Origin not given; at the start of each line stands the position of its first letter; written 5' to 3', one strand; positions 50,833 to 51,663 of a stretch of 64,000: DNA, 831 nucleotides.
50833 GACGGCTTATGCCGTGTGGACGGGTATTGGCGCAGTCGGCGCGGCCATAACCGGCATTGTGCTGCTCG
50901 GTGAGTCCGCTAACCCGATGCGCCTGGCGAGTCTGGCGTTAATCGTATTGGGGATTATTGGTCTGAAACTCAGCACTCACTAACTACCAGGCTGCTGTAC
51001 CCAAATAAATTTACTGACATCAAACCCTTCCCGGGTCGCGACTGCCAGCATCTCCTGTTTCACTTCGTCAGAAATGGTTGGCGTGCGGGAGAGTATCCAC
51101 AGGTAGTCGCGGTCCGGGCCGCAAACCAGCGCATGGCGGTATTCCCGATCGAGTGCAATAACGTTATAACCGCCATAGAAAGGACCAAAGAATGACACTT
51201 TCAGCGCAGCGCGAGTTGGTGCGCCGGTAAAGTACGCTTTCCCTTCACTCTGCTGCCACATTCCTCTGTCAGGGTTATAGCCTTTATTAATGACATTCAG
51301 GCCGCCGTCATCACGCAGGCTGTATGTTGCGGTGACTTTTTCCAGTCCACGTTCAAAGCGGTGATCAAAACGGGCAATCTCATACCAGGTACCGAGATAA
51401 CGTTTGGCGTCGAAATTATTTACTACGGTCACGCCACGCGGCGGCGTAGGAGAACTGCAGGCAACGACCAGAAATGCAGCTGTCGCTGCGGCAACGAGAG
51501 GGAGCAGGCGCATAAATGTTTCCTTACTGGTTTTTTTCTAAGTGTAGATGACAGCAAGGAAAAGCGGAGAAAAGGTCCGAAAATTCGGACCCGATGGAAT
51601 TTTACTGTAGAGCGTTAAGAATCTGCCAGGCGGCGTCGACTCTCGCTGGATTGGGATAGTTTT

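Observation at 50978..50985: Convergent stop-codon overlap of gdx and blc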

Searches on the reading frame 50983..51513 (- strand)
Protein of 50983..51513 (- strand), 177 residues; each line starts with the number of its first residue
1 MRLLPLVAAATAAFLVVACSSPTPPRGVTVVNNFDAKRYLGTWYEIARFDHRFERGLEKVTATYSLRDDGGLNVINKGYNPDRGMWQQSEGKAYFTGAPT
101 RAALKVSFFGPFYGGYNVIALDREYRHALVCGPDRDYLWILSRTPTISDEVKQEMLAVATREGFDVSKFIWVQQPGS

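Call 16: find_related_loci(query=window:50983-51513:-, collection=genome_contigs, flank=2500)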
Query window:50983-51513:- (177 aa) in genome_contigs; peptide patterns used: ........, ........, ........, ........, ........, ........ (x = any residue, [..] = any of these).
600 stretches matched a pattern (row limit reached: there are more); 551 encode a relative of the query (tblastn E <= 1e-3); the best 80 are kept; 80 distinct loci.
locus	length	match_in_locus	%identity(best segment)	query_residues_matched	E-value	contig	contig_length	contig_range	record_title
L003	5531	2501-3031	98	1-177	9e-119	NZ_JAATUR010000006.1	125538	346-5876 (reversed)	Escherichia coli strain SCPM-O-B-8794 6length=125538, whole genome shotgun sequence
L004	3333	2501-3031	96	1-177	2e-117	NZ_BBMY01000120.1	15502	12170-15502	Escherichia albertii NBRC 107761 = DSM 17582 strain NBRC 107761, whole genome shotgun sequence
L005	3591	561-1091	91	1-177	2e-112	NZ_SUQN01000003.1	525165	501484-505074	Citrobacter gillenii strain UMG736 UMG736_3, whole genome shotgun sequence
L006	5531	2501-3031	90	1-177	8e-112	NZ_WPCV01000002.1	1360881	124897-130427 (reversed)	Citrobacter sp. On2M On2M_2, whole genome shotgun sequence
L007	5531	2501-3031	90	1-177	1e-111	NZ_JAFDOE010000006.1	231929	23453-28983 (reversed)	Citrobacter sp. FP75 contig6, whole genome shotgun sequence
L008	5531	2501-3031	89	1-177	4e-111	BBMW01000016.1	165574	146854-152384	Citrobacter werkmanii NBRC 105721 DNA, contig: CIWKM16, whole genome shotgun sequence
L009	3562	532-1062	89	1-177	6e-112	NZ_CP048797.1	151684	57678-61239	Providencia vermicola strain P8538 plasmid p8538-NDM-1, complete sequence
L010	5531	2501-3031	90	1-177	2e-111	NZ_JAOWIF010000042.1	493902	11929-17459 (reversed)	Citrobacter sp. Cu233 235, whole genome shotgun sequence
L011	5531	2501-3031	89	1-177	4e-111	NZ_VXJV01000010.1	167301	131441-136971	Salmonella enterica subsp. diarizonae strain CCUG 30040T contig_0000010, whole genome shotgun sequence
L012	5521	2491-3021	89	1-177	1e-110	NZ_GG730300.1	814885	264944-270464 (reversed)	Citrobacter youngae ATCC 29220 Scfld1, whole genome shotgun sequence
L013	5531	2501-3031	90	1-177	3e-110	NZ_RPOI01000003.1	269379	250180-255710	Citrobacter youngae strain CCUG 30791 citrobacter_youngae_CCUG30791T_0000003, whole genome shotgun sequence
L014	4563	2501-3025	88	1-175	4e-108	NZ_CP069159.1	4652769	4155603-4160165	Citrobacter sp. R56 chromosome, complete genome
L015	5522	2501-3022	87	1-174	4e-105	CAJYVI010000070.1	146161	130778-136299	MAG: uncultured Pseudocitrobacter sp. isolate SP260_1_metabat2_genome_mining.39 genome assembly, contig: k127_19436, who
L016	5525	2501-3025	85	1-175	9e-105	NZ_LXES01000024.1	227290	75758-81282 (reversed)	Enterobacter soli ATCC BAA-2102 Sequence00024, whole genome shotgun sequence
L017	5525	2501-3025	83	1-175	8e-104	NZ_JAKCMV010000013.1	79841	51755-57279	Enterobacter asburiae strain INSAq146 Aq146_contig_13, whole genome shotgun sequence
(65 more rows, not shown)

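Call 20: search_solved_structures(query=window:50983-51513:-, show_alignments=1)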
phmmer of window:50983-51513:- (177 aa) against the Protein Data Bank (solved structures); distinct sequences matched with E-value up to 0.001: 23.
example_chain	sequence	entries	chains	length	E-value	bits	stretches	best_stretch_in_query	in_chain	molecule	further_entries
1qwd_A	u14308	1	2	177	1.6e-108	363.5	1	19-177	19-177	Outer membrane lipoprotein blc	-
3mbt_A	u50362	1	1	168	4.5e-108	362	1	20-177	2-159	Outer membrane lipoprotein blc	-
2aco_A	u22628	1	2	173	7.8e-108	361.3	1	21-177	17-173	Outer membrane lipoprotein blc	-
6ubo_A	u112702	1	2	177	5.5e-107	358.5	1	19-177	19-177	Outer membrane lipoprotein Blc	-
6ukk_A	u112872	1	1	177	5.8e-107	358.4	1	19-177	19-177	Outer membrane lipoprotein Blc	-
7l5k_A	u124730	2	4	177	2.5e-102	343.3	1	19-177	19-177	Lipocalin family protein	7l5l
6vri_A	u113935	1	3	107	5.7e-58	198.8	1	19-109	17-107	Outer membrane lipoprotein Blc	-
6ukl_A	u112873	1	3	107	2e-57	197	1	19-109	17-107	Outer membrane lipoprotein Blc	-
7l5m_A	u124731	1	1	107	8.8e-53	181.9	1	19-109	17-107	Lipocalin family protein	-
6ukl_D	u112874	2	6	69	4.6e-43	150.2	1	110-177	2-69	Outer membrane lipoprotein Blc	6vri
7l5m_B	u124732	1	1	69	4.4e-42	147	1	110-177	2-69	Lipocalin family protein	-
8wb2_A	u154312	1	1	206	3e-26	95.5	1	20-170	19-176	Temperature-induced lipocalin-1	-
2hzq_A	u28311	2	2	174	1.2e-13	54.4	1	25-171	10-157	Apolipoprotein D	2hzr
7vns_A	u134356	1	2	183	4.6e-10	42.7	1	29-170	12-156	Sandercyanin Fluorescent Protein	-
7o2y_AAA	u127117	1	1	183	5.4e-10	42.5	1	29-169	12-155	Sandercyanin Fluorescent Protein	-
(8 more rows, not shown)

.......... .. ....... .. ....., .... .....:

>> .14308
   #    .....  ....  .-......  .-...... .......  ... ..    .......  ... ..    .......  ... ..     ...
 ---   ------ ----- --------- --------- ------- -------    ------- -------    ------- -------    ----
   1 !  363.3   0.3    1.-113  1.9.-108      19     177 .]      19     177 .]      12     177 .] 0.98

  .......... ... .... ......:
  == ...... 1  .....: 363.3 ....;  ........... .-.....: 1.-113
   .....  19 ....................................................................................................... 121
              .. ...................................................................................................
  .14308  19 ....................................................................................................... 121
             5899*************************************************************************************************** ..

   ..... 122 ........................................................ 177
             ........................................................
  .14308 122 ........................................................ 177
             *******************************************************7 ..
